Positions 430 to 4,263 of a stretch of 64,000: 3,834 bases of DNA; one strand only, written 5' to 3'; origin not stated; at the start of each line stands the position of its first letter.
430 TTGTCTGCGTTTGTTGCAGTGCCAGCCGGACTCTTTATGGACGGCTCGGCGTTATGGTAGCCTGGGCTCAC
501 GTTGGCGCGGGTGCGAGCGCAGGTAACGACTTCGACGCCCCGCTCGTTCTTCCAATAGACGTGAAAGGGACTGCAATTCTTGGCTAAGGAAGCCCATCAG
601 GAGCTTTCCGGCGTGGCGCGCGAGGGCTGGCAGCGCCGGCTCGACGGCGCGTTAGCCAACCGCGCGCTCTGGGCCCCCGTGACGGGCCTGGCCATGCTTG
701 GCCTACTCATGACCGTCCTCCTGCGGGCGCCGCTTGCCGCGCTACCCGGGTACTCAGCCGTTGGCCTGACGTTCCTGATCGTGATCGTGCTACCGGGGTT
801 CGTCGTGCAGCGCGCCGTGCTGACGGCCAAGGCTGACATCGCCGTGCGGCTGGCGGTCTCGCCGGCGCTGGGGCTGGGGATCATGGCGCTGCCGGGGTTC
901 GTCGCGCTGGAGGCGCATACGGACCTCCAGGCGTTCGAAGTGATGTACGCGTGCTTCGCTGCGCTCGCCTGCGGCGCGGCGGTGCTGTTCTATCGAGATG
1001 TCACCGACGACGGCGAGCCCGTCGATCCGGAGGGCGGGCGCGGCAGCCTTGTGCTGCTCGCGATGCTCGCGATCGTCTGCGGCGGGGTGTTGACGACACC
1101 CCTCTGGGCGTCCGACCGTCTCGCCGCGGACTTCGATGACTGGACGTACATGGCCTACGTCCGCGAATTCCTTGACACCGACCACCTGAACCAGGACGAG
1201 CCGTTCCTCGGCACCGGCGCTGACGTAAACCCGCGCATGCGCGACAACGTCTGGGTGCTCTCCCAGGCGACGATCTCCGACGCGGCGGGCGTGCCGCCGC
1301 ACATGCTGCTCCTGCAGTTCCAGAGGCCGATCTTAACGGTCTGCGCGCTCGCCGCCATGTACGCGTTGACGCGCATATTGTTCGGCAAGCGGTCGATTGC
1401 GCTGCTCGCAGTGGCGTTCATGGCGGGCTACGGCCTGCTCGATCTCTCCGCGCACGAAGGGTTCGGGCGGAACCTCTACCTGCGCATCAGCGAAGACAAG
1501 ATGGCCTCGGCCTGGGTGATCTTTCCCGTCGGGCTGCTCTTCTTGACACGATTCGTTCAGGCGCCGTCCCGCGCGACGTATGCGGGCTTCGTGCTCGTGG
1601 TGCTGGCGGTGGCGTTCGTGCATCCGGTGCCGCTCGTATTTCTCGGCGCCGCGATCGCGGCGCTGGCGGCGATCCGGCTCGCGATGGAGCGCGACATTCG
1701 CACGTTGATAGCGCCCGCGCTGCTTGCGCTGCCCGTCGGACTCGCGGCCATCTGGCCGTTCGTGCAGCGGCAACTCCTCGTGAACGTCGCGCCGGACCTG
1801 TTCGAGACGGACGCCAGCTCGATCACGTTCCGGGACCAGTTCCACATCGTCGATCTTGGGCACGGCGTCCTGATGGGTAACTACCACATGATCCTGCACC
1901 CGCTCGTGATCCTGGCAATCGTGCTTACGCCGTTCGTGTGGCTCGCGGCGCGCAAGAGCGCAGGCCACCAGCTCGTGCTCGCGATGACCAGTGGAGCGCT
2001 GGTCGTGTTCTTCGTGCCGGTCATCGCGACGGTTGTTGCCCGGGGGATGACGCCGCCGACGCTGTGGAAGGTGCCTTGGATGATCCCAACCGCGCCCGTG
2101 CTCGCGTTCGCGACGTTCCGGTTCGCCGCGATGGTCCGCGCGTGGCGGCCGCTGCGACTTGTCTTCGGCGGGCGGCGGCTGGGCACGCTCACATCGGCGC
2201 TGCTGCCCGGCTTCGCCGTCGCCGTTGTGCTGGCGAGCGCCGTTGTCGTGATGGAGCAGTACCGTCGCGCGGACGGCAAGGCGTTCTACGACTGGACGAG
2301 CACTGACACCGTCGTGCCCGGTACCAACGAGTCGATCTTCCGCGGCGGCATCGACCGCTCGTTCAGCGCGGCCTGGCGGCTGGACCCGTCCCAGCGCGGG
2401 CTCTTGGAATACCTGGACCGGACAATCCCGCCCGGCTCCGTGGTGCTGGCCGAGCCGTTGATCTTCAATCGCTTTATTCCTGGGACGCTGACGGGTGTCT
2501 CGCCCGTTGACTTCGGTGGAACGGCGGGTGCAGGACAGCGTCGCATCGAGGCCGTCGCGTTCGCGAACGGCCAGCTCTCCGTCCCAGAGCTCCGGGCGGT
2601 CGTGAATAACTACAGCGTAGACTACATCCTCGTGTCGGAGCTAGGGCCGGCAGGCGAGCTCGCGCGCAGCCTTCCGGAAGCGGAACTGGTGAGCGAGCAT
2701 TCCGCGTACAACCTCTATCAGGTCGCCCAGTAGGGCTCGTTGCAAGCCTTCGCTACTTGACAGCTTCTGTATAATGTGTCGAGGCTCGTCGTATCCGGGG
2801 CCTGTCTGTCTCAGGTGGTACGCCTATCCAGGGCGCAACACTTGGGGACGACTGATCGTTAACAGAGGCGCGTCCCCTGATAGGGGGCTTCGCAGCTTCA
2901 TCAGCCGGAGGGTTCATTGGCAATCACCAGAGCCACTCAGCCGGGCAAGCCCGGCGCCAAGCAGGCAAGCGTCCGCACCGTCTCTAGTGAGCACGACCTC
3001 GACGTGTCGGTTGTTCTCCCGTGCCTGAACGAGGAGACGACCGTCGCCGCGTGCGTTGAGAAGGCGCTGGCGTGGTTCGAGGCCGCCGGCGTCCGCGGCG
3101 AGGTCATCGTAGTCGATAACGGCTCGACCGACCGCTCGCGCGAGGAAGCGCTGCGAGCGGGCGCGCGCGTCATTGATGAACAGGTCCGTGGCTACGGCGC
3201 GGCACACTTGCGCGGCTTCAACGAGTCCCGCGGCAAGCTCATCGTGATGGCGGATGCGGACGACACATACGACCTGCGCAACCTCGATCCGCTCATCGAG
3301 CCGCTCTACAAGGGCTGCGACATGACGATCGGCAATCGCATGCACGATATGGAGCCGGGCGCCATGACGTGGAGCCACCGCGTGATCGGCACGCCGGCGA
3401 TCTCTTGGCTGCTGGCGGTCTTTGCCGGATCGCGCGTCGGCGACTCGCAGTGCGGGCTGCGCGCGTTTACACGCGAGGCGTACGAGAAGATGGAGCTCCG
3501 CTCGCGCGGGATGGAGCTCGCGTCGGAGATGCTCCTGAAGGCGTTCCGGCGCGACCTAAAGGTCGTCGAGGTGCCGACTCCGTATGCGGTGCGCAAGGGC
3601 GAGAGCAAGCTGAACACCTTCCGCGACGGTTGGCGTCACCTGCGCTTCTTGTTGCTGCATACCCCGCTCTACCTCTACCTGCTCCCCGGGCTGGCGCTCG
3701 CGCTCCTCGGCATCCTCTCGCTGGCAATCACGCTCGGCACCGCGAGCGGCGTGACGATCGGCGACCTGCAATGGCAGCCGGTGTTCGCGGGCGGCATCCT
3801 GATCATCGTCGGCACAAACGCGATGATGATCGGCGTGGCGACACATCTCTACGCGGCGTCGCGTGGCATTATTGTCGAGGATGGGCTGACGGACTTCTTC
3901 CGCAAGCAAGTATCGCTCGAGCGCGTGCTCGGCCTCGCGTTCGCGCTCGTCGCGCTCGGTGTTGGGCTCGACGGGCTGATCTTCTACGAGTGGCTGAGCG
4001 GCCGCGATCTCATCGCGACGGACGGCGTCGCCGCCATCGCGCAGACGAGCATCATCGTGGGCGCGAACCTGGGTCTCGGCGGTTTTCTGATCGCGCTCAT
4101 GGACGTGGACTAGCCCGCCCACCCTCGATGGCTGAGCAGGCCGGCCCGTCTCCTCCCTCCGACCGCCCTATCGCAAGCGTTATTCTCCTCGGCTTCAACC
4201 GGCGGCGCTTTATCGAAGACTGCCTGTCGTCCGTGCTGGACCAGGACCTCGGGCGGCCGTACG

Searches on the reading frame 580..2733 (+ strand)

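Call 20: search_protein_families(library=pfam, proteins=[window:580-2733:+], max_evalue=0.001)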
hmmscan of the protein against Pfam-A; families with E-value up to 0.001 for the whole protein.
window:580-2733:+ (717 aa): 1 family
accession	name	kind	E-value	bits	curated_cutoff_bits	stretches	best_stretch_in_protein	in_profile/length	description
PF20176.3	DUF6541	-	1.2e-12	47.4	29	1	67-686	2-603/646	Family of unknown function (DUF6541)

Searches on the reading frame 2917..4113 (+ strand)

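Call 20: search_protein_families(library=pfam, proteins=[window:2917-4113:+], max_evalue=0.001)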
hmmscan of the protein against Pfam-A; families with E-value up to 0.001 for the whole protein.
window:2917-4113:+ (398 aa): 2 families
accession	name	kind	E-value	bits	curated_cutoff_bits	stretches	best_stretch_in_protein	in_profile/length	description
PF00535.33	Glycos_transf_2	-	2.7e-22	79.9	23.3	1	31-155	1-129/168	Glycosyl transferase family 2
PF13641.12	Glyco_tranf_2_3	-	0.00017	22.2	27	1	30-116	3-97/230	Glycosyltransferase like family 2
